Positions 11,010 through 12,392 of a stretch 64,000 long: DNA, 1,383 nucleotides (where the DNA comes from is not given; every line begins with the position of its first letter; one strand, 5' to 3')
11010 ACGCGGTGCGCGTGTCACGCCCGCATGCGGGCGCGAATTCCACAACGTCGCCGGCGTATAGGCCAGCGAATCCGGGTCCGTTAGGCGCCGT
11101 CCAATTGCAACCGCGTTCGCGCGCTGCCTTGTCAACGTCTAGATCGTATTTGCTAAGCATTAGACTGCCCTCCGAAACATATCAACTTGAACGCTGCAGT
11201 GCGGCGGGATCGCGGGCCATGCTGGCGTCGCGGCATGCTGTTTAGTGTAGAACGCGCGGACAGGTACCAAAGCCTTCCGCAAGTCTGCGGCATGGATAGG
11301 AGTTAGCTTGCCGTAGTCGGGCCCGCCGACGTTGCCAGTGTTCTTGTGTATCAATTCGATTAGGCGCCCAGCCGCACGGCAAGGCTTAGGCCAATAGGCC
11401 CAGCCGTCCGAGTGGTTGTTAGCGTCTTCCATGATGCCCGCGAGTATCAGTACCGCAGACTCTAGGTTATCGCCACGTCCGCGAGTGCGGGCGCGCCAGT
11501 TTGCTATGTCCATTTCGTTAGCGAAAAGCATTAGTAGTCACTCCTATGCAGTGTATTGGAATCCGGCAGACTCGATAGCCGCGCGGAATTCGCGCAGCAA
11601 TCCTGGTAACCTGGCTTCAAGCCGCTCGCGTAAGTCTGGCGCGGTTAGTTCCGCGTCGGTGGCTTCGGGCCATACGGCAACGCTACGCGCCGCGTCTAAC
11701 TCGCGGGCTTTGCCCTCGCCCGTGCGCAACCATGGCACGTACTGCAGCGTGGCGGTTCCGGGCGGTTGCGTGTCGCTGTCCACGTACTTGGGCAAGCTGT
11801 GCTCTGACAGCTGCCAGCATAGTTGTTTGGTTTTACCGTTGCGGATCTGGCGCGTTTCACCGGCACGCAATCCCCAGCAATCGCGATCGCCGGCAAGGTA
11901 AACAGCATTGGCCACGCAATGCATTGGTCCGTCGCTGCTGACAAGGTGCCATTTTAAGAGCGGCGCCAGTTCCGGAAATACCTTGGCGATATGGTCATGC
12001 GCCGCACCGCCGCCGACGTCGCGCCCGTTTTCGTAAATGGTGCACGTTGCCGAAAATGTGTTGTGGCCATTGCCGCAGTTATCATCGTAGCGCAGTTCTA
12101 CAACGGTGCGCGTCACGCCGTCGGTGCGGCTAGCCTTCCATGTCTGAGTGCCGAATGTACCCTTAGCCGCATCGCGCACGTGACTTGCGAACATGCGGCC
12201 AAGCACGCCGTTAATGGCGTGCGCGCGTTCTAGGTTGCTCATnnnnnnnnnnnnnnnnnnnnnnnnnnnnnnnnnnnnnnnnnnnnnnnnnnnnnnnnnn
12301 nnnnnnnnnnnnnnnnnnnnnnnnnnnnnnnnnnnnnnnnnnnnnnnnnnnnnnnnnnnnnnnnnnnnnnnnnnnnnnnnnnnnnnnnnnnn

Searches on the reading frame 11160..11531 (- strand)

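Call 80: search_protein_families(library=phrogs, proteins=[window:11160-11531:-], max_evalue=0.001)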
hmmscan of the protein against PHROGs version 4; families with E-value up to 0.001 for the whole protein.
window:11160-11531:- (123 aa): 1 family
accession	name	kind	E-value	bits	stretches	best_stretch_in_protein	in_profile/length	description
phrog_22197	-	unknown function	8e-15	56.1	1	6-112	5-106/187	-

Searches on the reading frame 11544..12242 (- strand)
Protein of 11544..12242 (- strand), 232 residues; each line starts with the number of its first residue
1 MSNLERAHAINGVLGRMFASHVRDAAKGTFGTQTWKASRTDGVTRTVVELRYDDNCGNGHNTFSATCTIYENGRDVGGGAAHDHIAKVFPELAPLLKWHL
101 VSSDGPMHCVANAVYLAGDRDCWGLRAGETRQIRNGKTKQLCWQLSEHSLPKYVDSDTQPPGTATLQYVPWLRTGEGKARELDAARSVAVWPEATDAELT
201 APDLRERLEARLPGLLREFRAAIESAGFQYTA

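Call 12: search_protein_families(library=phrogs, proteins=[window:11544-12242:-], max_evalue=0.01)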
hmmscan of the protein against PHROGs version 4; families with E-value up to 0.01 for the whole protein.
window:11544-12242:- (232 aa): 1 family
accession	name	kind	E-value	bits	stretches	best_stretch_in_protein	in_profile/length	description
phrog_17696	-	unknown function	1.1e-08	35.9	1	46-140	25-129/190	-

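Call 13: search_protein_families(library=pfam, proteins=[window:11544-12242:-], max_evalue=0.01)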
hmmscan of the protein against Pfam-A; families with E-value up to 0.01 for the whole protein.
window:11544-12242:- (232 aa): 0 families
